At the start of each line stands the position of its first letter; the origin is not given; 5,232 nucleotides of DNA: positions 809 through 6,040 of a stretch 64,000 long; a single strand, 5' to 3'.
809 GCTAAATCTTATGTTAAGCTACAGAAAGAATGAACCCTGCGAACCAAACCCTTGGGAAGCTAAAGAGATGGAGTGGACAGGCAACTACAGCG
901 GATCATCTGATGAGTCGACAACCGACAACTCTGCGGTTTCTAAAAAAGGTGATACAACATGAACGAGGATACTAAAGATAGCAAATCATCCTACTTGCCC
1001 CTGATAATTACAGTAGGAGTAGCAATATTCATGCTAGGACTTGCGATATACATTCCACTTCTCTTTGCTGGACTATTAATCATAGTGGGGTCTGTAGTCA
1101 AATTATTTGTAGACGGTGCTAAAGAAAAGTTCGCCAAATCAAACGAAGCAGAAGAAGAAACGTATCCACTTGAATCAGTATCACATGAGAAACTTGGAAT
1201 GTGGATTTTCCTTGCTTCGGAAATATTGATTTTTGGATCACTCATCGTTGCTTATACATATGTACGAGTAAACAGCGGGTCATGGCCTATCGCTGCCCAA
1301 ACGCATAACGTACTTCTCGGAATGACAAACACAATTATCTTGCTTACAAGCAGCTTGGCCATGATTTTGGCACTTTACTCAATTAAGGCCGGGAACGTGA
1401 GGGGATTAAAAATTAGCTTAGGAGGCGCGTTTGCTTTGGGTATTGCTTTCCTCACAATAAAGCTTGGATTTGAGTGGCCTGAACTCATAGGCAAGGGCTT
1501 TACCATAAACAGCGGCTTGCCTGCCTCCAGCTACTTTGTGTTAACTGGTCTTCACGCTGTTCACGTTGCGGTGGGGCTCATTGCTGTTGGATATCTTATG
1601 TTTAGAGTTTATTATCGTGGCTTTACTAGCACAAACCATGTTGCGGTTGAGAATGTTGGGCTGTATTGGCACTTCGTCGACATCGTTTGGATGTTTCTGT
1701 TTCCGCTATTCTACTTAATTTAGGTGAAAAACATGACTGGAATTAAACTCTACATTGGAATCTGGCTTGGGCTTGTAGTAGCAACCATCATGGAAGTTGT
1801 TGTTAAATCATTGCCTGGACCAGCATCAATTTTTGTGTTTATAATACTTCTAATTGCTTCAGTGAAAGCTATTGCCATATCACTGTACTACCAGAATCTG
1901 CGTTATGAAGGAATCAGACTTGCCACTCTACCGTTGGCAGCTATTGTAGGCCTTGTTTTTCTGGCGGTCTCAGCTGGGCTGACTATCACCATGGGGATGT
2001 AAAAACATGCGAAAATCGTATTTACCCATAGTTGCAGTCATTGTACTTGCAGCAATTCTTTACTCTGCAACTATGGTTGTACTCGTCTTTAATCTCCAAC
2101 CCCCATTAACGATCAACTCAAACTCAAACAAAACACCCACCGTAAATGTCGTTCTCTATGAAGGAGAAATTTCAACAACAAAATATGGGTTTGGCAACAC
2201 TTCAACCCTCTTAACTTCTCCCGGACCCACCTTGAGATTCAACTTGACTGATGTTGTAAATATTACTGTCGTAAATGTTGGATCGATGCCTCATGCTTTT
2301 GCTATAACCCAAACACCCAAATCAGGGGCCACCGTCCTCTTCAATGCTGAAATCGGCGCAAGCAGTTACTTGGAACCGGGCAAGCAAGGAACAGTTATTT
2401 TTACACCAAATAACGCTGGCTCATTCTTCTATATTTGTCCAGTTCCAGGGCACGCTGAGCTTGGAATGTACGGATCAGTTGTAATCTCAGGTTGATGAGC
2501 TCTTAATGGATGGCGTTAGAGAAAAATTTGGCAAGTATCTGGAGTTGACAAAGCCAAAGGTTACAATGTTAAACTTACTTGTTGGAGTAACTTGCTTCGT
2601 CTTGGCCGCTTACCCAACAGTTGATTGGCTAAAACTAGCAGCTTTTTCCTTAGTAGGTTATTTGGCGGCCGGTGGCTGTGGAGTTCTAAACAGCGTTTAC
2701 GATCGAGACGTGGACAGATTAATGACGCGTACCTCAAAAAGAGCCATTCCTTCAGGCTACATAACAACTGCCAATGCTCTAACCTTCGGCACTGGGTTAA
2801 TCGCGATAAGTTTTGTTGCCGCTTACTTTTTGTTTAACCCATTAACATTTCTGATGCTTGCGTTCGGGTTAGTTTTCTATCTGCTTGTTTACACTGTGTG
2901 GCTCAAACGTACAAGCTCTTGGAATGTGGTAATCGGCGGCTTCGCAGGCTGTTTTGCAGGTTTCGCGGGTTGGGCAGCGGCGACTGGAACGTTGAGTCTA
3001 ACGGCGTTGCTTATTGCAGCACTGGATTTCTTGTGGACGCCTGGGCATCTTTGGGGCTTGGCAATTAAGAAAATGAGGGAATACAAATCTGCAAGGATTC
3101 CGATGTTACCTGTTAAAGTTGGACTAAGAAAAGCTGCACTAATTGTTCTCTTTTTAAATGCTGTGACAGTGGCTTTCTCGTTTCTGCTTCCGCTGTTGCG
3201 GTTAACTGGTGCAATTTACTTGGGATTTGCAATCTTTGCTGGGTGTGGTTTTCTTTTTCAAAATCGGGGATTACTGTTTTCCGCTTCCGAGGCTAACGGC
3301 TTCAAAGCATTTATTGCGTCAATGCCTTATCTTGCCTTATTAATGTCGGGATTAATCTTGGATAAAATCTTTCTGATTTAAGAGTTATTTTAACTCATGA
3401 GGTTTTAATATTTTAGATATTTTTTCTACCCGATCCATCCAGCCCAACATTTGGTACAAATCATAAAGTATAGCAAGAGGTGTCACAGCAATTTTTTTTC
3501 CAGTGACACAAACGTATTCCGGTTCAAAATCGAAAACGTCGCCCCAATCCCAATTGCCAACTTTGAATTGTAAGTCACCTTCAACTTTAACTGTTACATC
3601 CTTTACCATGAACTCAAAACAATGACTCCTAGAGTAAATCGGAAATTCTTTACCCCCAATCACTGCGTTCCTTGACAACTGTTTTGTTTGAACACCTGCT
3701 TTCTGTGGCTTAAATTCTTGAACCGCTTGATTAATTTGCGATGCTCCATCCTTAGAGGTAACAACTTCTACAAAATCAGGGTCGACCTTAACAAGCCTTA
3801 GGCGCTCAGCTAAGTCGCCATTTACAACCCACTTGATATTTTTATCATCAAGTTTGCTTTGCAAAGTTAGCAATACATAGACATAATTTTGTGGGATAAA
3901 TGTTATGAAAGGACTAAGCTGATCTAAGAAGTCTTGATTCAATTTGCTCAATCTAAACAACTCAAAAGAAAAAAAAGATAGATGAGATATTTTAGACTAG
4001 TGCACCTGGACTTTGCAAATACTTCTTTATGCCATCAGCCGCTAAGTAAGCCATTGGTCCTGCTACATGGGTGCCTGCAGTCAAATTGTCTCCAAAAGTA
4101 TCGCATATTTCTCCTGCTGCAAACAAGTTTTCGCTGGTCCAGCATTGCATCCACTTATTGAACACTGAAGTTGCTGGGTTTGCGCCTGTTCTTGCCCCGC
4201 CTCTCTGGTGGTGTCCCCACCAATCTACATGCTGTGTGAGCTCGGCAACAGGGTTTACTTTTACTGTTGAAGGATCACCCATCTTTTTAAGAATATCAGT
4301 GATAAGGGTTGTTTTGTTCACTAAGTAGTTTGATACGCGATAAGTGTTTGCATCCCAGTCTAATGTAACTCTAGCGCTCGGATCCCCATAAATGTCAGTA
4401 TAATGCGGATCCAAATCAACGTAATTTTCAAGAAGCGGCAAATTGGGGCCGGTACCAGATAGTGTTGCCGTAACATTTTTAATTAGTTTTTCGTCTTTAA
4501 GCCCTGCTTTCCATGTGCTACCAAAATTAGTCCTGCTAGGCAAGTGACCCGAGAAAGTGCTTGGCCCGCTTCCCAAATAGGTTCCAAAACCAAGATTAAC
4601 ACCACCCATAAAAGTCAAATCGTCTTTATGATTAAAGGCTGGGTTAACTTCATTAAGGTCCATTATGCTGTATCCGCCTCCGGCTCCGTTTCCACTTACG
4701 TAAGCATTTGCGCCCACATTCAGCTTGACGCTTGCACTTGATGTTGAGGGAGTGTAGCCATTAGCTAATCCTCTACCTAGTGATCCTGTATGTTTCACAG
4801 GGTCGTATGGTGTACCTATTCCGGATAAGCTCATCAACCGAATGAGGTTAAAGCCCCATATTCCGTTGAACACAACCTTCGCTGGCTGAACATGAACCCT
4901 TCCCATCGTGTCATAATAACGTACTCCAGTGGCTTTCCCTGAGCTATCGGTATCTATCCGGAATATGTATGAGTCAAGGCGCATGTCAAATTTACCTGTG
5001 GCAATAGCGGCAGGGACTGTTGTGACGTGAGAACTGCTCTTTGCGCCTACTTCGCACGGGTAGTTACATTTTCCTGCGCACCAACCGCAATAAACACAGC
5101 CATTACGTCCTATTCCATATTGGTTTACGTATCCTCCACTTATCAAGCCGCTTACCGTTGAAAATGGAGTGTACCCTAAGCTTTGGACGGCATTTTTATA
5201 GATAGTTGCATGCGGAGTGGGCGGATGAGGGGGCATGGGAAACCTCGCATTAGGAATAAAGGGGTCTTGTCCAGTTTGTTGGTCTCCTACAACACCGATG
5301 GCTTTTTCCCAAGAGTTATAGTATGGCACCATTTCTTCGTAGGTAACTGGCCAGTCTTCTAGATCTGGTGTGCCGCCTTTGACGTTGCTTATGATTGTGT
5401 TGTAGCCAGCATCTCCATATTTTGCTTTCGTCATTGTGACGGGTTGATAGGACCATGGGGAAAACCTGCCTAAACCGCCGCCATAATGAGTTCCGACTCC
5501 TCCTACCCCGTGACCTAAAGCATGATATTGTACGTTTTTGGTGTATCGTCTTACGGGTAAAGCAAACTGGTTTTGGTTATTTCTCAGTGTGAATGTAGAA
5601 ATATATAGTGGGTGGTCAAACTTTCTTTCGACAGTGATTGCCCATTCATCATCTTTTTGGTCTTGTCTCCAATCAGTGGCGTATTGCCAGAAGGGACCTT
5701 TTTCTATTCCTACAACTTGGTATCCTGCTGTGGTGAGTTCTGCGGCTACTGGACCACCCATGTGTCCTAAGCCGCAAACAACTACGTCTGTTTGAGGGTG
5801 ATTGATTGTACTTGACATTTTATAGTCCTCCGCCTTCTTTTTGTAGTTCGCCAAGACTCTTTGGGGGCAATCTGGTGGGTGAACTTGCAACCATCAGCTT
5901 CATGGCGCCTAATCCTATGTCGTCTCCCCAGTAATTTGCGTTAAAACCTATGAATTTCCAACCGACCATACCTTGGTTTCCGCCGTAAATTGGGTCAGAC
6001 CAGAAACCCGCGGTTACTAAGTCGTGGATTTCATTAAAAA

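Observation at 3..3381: Heme-copper oxidase operon (O2 reductase) in a probable Bathyarchaeia genome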

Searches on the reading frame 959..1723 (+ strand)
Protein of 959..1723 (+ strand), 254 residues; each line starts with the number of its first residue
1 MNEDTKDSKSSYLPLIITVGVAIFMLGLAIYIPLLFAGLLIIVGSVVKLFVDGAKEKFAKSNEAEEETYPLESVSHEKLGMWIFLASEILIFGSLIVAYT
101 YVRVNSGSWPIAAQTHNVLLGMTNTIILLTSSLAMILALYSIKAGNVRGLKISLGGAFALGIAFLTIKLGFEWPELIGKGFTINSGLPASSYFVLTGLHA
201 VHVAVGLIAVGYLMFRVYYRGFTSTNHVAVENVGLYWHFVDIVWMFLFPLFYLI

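Call 3: search_protein_families(library=pfam, proteins=[window:959-1723:+], max_evalue=0.01)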
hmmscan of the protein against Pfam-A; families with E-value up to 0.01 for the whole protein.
window:959-1723:+ (254 aa): 3 families
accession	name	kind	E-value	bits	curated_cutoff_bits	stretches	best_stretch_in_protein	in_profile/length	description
PF00510.24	COX3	-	4.3e-24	86.2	23.8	1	15-252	13-254/258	Cytochrome c oxidase subunit III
PF11368.13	DUF3169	-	0.005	16.9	31.6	1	23-106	44-128/250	Protein of unknown function (DUF3169)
PF12270.13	Cyt_c_ox_IV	-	0.0067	16.9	26.9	1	8-48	81-121/132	Cytochrome c oxidase subunit IV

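Call 23: search_protein_families(library=ncbifam, proteins=[window:959-1723:+], max_evalue=0.001)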
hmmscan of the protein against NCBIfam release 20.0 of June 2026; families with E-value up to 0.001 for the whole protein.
window:959-1723:+ (254 aa): 4 families
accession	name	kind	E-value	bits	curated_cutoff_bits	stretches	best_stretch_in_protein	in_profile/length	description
TIGR02842.1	CyoC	equivalog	7.4e-31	107.8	223.75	1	79-254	3-177/180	cytochrome o ubiquinol oxidase subunit III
NF050119.1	aa3_CtaE_Actin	exception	8.1e-31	107.7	190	1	78-254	12-189/190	aa3-type cytochrome oxidase subunit III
TIGR02897.1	QoxC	equivalog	2.4e-28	99.6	239.9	1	76-254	9-187/190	cytochrome aa3 quinol oxidase subunit III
NF007944.0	PRK10663.1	equivalog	1.4e-27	96.9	340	1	66-254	14-201/204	cytochrome o ubiquinol oxidase subunit III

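Call 79: find_encoding_contigs(protein=window:959-1723:+, flank=2000, max_places=4)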
Protein window:959-1723:+ (254 aa): no gene with exactly this product is on record in the collection.

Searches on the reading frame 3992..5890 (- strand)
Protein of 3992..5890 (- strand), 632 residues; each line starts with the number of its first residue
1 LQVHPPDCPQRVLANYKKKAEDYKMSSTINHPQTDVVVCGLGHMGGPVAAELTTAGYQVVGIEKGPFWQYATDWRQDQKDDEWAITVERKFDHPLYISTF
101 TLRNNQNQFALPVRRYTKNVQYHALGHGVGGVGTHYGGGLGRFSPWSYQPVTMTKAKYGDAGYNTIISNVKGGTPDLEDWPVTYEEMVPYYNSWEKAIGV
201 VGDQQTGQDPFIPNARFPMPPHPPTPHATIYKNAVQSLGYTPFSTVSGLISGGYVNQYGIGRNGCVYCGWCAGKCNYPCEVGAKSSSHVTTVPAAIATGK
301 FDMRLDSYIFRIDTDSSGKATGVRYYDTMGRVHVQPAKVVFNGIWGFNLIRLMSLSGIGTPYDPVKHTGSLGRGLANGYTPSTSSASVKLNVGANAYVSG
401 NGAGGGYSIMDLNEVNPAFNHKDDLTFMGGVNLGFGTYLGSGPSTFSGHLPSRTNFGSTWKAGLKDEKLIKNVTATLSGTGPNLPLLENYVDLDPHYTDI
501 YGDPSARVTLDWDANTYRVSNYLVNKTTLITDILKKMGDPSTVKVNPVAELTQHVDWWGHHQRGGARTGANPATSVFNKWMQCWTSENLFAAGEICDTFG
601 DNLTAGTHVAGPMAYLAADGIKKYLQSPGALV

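Call 3: search_protein_families(library=pfam, proteins=[window:3992-5890:-], max_evalue=0.01)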
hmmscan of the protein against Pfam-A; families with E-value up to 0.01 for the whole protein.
window:3992-5890:- (632 aa): 2 families
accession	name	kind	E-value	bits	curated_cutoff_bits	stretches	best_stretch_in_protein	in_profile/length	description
PF00732.25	GMC_oxred_N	-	5.2e-05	23.6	23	1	270-363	112-207/218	GMC oxidoreductase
PF05199.19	GMC_oxred_C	-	5.6e-05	24.2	24.6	1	488-591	4-117/139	GMC oxidoreductase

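Call 71: search_protein_families(library=ncbifam, proteins=[window:3992-5890:-], max_evalue=0.00001)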
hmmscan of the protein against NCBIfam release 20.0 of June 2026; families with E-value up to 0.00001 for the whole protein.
window:3992-5890:- (632 aa): 0 families

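Call 72: search_solved_structures(query=window:3992-5890:-, max_evalue=0.00001)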
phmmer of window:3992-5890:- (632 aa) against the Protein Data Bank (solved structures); distinct sequences matched with E-value up to 0.00001: 5.
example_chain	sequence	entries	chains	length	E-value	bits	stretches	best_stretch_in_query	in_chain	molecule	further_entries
8xcn_A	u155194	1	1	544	1.3e-09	40.2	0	34-357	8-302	Fructose dehydrogenase large subunit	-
8xcm_A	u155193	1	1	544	1.4e-09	40.2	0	34-357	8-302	Fructose dehydrogenase large subunit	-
7w2j_A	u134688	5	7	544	3.1e-09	39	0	34-357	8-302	Fructose dehydrogenase large subunit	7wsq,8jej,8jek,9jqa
6a2u_B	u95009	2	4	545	1.2e-08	37.1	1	32-356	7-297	Glucose dehydrogenase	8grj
8hdd_A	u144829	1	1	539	1.2e-08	37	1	32-356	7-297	Glucose dehydrogenase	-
